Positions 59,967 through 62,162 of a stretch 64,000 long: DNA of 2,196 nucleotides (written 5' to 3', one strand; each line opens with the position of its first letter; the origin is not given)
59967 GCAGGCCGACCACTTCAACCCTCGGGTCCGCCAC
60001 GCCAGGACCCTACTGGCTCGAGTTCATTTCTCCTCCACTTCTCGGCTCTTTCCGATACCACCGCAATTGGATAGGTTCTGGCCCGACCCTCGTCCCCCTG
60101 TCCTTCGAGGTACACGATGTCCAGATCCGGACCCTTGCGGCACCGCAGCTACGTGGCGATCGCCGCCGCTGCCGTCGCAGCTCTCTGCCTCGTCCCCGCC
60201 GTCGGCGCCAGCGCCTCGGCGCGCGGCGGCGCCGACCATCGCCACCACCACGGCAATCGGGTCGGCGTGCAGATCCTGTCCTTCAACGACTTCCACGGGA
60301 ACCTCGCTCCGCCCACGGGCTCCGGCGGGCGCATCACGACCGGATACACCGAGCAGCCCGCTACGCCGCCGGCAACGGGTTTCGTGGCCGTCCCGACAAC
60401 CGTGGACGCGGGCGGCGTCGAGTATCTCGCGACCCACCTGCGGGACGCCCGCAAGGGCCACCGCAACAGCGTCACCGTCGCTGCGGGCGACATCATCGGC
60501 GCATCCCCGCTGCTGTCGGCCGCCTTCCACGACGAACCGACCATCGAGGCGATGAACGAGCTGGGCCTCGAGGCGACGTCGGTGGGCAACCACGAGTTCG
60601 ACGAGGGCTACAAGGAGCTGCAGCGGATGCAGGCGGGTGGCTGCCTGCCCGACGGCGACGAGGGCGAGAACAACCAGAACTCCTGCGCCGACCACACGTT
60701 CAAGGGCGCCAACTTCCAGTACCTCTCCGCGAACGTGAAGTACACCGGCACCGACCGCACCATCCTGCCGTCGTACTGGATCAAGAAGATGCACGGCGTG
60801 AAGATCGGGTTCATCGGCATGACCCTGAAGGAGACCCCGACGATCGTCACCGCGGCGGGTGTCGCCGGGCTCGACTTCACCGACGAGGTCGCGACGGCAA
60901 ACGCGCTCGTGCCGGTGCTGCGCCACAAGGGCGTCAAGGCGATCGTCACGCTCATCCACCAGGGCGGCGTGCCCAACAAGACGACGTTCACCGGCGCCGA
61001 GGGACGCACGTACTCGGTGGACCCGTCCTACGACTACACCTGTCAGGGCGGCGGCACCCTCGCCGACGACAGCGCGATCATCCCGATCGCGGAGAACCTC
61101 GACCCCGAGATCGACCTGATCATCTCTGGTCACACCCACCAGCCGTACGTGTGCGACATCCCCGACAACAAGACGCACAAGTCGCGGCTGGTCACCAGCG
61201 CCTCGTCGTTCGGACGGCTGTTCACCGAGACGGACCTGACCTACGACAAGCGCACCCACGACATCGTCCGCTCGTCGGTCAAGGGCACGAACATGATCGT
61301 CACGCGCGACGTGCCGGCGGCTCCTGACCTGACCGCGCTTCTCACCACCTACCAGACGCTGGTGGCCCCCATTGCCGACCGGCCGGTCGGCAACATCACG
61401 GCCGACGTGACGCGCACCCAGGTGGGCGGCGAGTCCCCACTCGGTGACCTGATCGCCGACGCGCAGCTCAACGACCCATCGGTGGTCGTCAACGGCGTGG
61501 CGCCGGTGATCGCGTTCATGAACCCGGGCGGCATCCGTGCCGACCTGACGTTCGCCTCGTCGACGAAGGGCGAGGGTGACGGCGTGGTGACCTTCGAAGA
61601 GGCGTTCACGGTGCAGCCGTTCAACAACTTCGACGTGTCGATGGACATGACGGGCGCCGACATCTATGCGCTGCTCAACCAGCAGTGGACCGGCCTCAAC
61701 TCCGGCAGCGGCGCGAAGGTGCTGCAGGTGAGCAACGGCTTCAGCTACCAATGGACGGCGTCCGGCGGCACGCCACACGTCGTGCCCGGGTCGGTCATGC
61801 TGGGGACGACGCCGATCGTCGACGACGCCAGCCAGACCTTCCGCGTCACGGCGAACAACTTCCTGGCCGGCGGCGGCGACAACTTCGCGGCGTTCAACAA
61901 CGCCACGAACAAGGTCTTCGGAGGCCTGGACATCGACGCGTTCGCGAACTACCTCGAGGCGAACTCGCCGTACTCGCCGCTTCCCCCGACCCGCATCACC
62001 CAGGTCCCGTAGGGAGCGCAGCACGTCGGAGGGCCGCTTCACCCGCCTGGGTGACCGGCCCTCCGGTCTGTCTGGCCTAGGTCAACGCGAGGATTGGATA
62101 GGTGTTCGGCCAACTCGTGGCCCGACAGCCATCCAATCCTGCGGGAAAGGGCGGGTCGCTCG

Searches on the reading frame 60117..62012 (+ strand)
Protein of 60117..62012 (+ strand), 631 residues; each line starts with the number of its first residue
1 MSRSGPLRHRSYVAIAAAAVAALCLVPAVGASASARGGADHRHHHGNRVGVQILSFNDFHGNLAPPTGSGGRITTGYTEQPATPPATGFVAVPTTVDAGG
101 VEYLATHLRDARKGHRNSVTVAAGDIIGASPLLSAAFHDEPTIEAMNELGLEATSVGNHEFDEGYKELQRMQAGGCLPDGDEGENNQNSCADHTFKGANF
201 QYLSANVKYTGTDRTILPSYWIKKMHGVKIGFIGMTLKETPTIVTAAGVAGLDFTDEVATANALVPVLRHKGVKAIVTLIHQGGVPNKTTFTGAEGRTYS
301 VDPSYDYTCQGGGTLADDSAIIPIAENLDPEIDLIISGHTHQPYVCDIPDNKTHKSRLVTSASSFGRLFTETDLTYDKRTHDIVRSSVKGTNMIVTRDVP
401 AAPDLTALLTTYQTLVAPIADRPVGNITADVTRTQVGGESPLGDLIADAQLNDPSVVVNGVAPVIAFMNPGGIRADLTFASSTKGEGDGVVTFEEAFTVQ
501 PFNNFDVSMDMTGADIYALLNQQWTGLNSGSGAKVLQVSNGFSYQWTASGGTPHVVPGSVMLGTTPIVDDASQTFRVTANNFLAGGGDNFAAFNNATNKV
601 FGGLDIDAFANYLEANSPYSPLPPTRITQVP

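Call 35: search_protein_families(library=pfam, max_evalue=0.00001, proteins=[window:60117-62012:+])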
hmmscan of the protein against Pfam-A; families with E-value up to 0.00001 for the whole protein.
window:60117-62012:+ (631 aa): 2 families
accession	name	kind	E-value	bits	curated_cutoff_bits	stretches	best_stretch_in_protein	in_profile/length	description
PF02872.23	5_nucleotid_C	-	1.1e-26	94.3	23.6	1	424-594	2-157/158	5'-nucleotidase, C-terminal domain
PF00149.33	Metallophos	-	3.1e-07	31.4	21.5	1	53-343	3-191/191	Calcineurin-like phosphoesterase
